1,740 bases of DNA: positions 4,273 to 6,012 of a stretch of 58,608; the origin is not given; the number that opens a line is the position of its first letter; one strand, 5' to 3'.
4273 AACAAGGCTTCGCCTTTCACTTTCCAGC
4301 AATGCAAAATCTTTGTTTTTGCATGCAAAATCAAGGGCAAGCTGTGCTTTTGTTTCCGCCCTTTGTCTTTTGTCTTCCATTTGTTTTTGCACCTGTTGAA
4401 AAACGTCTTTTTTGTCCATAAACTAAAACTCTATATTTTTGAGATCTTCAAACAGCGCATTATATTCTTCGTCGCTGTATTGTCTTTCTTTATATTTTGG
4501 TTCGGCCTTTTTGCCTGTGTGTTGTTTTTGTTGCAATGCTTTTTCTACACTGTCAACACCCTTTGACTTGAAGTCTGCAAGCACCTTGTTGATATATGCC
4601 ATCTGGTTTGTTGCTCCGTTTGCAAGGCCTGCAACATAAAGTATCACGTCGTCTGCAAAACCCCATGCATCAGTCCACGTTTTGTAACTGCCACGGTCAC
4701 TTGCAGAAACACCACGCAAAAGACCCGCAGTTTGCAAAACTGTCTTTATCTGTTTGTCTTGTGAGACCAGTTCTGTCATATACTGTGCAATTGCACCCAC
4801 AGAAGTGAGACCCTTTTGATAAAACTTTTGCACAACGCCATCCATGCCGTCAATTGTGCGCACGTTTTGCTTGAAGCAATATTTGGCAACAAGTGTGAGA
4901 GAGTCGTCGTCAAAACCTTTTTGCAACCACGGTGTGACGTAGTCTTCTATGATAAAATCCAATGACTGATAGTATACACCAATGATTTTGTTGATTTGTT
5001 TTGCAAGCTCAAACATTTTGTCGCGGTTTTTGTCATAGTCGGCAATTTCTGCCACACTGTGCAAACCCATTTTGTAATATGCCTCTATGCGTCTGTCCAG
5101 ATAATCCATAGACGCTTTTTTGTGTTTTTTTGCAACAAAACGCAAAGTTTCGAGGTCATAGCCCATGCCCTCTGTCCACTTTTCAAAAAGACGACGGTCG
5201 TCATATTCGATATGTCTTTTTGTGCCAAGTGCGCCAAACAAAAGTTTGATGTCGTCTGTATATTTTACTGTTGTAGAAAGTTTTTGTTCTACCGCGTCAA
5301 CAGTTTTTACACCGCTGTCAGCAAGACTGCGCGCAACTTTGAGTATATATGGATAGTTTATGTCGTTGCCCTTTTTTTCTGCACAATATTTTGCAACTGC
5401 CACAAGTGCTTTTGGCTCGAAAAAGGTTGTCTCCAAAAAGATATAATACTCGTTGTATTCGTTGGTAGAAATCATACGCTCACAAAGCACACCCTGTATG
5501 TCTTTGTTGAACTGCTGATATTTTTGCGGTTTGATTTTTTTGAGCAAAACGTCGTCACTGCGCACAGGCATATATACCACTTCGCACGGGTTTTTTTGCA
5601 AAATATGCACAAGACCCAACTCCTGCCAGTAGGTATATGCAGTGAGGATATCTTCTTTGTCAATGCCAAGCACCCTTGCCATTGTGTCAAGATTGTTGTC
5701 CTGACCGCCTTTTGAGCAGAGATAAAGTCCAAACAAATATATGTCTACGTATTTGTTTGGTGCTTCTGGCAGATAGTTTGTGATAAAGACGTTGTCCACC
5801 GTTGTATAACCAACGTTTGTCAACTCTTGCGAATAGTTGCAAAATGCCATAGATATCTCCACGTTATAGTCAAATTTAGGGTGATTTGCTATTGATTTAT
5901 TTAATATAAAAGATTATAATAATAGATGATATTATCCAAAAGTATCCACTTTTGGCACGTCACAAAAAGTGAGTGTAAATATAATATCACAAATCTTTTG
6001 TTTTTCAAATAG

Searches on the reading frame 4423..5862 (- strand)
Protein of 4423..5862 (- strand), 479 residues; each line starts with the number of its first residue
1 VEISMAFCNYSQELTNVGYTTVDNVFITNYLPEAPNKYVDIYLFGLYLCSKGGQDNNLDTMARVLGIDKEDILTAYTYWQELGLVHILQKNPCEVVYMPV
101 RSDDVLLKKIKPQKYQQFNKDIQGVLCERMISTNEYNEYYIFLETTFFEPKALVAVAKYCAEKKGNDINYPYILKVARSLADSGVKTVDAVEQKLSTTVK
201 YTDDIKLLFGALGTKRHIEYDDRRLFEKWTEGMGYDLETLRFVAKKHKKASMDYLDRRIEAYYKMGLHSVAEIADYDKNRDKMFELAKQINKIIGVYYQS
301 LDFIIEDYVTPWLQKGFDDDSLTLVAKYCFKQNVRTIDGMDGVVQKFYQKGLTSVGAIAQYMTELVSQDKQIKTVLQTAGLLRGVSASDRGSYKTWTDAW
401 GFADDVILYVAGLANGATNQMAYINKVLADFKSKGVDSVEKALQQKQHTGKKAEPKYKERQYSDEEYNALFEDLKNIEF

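Call 17: search_protein_families(library=pfam, proteins=[window:4423-5862:-], max_evalue=0.00001)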
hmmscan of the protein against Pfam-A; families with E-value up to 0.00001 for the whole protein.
window:4423-5862:- (479 aa): 1 family
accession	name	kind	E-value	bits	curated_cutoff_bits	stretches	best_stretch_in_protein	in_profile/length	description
PF07261.16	DnaB_2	-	2.5e-28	98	22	2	127-194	8-73/74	Replication initiation and membrane attachment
